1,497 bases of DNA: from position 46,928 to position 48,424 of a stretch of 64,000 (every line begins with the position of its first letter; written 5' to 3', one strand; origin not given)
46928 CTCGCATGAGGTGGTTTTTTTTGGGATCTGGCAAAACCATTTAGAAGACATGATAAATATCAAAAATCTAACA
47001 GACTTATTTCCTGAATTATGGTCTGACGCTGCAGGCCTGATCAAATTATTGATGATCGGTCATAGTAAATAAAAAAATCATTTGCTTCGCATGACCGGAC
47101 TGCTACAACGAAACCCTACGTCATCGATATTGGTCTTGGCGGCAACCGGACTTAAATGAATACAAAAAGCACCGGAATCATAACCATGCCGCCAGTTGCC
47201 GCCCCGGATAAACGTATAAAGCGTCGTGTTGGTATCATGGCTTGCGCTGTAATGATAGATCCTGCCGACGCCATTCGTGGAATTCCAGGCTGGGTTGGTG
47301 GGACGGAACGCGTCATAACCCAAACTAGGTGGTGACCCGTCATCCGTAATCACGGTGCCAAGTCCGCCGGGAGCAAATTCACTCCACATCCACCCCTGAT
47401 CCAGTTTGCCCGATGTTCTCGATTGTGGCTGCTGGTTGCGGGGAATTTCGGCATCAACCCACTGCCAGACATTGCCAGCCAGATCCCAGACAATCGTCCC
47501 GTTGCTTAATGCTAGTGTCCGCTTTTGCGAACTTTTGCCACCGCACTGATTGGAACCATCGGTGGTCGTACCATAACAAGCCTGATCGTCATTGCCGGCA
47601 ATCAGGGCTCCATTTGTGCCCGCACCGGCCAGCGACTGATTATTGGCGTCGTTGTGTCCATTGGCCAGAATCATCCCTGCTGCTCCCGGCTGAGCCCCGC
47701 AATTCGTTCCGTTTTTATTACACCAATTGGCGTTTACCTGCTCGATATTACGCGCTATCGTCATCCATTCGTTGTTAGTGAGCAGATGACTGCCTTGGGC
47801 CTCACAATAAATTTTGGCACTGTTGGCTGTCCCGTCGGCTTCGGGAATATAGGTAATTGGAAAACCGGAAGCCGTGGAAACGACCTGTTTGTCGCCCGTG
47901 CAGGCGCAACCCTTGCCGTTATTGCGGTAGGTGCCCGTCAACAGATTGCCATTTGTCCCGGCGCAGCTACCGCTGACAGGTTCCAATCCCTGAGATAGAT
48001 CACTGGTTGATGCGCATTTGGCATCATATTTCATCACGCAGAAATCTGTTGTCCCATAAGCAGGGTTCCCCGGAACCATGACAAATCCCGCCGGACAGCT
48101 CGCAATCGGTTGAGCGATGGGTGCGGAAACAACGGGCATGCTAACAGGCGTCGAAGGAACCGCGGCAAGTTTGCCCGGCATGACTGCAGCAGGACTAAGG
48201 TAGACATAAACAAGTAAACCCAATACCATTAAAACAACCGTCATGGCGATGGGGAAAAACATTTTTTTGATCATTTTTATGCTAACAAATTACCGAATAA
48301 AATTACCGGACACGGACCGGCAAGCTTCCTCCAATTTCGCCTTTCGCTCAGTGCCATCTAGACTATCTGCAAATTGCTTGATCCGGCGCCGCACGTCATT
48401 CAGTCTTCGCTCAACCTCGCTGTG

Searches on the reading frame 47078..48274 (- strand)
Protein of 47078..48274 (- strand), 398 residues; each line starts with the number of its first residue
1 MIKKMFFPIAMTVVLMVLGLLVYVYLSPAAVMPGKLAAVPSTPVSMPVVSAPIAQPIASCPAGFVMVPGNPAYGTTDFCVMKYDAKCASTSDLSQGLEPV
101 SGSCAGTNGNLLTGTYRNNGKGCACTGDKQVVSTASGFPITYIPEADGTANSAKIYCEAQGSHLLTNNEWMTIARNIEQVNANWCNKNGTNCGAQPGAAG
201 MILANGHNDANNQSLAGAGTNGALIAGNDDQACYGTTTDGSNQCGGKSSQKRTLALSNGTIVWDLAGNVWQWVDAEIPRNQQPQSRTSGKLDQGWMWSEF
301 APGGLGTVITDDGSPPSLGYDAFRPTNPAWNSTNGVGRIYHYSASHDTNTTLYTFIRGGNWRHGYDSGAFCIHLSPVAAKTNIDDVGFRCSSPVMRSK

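Call 50: search_protein_families(library=pfam, proteins=[window:47078-48274:-], max_evalue=0.001)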
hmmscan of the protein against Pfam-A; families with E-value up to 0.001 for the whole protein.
window:47078-48274:- (398 aa): 1 family
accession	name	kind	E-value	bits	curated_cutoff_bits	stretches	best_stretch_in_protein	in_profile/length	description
PF03781.23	FGE-sulfatase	-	5.6e-06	26.6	23.3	0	151-278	99-194/255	Sulfatase-modifying factor enzyme 1-like domain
